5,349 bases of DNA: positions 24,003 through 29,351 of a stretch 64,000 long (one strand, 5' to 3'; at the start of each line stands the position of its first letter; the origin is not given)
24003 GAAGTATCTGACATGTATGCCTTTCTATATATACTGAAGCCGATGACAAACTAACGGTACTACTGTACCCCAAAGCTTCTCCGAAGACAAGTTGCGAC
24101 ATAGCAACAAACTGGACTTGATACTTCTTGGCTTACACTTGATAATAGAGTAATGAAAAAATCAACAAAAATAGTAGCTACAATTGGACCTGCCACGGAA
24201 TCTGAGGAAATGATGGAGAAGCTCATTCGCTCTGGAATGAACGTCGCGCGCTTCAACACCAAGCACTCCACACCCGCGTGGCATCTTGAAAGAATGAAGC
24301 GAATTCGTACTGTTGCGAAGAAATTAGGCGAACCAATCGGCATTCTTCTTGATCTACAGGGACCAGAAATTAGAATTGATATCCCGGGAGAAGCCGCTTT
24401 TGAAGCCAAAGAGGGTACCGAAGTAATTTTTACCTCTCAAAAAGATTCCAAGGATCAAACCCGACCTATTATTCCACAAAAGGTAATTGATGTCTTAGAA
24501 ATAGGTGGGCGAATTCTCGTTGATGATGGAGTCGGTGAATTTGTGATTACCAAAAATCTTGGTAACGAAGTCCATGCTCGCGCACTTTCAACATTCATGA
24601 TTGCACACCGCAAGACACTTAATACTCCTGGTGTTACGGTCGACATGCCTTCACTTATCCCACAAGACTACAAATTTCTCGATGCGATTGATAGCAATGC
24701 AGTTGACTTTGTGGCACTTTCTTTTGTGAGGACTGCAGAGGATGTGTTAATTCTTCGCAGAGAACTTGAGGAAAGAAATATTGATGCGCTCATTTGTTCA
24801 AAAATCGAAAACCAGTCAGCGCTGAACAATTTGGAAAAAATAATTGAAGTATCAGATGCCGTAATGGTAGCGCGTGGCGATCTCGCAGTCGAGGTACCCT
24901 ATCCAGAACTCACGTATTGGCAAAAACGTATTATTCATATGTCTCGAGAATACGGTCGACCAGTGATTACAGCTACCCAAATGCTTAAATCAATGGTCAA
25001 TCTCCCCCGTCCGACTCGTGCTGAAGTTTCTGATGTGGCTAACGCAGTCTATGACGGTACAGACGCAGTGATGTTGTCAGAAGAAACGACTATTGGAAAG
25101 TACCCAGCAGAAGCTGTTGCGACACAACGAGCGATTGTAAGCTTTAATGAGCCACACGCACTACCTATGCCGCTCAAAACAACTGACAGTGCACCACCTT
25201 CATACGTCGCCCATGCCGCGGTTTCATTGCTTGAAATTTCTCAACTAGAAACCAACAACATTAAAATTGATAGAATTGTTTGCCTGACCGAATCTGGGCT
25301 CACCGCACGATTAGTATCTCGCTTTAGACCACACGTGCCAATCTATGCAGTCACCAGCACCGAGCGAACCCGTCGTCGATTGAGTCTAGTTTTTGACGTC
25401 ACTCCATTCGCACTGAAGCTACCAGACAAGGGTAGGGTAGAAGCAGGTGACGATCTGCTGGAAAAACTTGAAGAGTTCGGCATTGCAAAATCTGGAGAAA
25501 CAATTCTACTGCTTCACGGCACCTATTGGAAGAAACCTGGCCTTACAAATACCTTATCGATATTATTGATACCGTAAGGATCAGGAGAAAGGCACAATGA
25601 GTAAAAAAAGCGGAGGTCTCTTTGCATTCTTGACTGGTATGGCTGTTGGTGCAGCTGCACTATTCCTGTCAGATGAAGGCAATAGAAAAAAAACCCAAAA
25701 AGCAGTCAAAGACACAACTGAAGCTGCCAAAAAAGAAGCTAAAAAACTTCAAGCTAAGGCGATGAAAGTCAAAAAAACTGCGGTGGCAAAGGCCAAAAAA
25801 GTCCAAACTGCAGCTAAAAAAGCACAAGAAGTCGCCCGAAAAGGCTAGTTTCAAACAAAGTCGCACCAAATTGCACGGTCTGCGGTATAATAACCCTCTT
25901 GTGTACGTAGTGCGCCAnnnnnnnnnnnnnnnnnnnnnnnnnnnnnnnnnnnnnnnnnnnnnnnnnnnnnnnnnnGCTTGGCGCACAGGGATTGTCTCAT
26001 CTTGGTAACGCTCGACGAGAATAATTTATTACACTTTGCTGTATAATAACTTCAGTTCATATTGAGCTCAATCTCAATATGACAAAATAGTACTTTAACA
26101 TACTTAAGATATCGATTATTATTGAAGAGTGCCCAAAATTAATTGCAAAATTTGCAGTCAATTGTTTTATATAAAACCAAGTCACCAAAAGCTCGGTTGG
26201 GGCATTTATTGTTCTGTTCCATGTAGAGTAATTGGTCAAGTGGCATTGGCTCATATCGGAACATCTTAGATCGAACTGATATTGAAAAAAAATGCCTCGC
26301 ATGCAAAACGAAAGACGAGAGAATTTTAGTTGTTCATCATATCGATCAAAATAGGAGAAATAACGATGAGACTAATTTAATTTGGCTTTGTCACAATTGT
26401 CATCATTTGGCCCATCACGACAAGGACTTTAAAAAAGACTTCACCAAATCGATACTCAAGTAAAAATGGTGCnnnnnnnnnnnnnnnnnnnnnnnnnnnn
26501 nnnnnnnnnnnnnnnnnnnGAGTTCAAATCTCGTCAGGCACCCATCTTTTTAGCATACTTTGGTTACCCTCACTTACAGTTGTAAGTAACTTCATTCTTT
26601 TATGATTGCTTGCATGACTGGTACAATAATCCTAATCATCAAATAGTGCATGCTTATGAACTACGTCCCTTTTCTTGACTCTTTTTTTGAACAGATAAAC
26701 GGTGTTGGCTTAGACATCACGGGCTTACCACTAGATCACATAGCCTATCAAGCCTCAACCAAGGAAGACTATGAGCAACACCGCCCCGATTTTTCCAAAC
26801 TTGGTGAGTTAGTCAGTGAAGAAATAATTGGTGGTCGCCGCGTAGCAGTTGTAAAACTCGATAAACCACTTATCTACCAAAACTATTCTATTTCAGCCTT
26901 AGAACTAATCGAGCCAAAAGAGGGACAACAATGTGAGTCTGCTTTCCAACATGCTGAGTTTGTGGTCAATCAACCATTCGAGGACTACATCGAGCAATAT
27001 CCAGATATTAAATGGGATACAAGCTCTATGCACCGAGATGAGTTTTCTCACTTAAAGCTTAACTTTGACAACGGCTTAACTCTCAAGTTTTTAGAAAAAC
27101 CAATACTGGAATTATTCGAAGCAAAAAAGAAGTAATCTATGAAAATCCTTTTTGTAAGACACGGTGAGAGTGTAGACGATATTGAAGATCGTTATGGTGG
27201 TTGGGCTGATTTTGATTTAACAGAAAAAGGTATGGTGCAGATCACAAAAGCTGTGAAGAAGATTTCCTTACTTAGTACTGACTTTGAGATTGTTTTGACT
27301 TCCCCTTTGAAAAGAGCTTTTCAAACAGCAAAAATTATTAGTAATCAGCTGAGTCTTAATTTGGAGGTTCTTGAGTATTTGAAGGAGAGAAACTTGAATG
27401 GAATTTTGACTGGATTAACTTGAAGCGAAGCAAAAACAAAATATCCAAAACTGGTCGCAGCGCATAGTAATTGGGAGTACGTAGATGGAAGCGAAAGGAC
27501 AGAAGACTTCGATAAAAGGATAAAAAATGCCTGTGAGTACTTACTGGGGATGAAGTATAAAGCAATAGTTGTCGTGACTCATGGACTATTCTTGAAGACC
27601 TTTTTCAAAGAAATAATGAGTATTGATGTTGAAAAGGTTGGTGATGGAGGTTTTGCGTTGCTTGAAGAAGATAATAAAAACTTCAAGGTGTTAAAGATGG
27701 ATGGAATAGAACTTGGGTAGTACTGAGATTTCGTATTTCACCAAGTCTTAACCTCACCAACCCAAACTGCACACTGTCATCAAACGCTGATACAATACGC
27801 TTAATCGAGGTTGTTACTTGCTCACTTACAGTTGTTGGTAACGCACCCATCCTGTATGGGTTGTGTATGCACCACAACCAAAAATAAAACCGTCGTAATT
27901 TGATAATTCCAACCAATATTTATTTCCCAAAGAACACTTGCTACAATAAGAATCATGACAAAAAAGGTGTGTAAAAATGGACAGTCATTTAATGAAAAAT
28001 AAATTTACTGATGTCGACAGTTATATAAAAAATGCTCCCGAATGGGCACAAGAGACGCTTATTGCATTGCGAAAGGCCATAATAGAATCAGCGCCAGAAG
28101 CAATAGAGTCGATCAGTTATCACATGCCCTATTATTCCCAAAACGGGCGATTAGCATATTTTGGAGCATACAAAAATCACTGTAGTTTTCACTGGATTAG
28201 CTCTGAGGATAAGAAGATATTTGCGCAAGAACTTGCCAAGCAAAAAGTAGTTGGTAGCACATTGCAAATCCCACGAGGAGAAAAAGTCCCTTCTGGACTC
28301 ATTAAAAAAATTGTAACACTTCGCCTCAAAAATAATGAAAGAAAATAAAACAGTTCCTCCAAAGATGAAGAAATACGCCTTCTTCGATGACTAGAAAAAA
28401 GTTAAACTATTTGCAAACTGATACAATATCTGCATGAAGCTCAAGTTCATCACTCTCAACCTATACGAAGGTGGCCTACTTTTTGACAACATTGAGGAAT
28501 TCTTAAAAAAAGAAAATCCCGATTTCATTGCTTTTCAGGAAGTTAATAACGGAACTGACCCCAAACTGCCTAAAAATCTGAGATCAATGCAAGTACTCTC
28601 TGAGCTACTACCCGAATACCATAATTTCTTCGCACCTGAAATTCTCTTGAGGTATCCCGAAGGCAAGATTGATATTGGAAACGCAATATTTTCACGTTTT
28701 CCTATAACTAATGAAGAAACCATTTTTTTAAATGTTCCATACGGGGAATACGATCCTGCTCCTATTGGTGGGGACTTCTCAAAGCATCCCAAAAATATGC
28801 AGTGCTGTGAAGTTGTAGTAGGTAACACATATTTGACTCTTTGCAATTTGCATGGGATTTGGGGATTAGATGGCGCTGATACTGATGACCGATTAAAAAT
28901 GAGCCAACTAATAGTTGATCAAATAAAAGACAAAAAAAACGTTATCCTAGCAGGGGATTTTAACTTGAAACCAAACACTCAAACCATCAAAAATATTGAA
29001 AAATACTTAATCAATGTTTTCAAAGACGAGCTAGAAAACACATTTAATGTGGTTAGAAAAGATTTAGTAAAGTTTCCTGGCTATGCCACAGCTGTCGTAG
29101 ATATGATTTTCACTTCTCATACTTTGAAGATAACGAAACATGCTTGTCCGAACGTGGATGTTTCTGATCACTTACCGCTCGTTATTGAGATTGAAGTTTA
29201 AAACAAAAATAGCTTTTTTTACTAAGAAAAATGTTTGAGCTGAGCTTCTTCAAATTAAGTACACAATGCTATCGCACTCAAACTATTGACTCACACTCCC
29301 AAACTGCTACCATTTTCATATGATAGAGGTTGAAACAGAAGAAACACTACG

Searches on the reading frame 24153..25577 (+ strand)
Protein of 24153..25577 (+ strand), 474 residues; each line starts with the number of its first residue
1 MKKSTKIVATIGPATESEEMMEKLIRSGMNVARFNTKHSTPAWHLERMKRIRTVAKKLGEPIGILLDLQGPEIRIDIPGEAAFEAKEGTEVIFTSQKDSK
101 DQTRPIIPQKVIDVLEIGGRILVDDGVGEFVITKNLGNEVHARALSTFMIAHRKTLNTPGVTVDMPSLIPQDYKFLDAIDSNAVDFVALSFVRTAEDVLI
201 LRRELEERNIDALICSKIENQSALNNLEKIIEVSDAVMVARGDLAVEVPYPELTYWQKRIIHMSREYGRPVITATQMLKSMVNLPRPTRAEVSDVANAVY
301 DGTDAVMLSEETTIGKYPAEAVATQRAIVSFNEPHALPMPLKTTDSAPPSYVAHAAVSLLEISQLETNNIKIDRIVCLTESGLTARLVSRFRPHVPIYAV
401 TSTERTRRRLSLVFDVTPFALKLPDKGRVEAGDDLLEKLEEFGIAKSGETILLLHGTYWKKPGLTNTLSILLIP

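Call 75: search_protein_families(library=pfam, proteins=[window:24153-25577:+], max_evalue=0.00001)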
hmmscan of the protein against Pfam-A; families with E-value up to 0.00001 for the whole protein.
window:24153-25577:+ (474 aa): 2 families
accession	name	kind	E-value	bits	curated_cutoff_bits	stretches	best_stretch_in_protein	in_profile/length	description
PF00224.27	PK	-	1.4e-102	343.6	30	1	3-322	2-328/328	Pyruvate kinase, barrel domain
PF02887.21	PK_C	-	3.1e-24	85.7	28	1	368-471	12-114/114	Pyruvate kinase, alpha/beta domain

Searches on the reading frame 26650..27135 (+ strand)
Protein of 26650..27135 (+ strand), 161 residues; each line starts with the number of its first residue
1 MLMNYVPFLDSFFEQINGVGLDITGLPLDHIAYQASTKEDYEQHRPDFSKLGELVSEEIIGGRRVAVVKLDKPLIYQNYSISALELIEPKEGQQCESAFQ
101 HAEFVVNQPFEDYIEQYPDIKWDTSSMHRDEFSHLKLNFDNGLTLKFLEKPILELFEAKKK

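Call 17: search_protein_families(library=pfam, proteins=[window:26650-27135:+], max_evalue=0.01)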
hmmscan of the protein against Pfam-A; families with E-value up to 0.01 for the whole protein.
window:26650-27135:+ (161 aa): 1 family
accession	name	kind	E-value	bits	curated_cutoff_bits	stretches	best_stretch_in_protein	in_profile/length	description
PF06185.18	YecM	-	2.3e-23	83.3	25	1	2-129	6-133/180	YecM protein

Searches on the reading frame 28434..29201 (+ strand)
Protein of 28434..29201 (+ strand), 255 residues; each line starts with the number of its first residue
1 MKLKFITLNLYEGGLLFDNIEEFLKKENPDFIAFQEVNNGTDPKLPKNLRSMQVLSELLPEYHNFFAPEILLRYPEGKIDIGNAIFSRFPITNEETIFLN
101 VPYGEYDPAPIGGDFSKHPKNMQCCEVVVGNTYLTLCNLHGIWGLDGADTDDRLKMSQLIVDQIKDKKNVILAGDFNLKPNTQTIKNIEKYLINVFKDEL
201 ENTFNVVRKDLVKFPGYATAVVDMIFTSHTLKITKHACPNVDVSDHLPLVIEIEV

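Call 17: search_protein_families(library=pfam, proteins=[window:28434-29201:+], max_evalue=0.01)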
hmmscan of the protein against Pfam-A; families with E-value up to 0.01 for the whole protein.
window:28434-29201:+ (255 aa): 2 families
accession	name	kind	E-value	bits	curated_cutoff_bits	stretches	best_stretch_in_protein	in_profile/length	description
PF03372.29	Exo_endo_phos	-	5.5e-17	62.7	24.5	1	7-246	2-225/225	Endonuclease/Exonuclease/phosphatase family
PF14529.12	Exo_endo_phos_2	-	7e-06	26.3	27.4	1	157-249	18-116/117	Endonuclease-reverse transcriptase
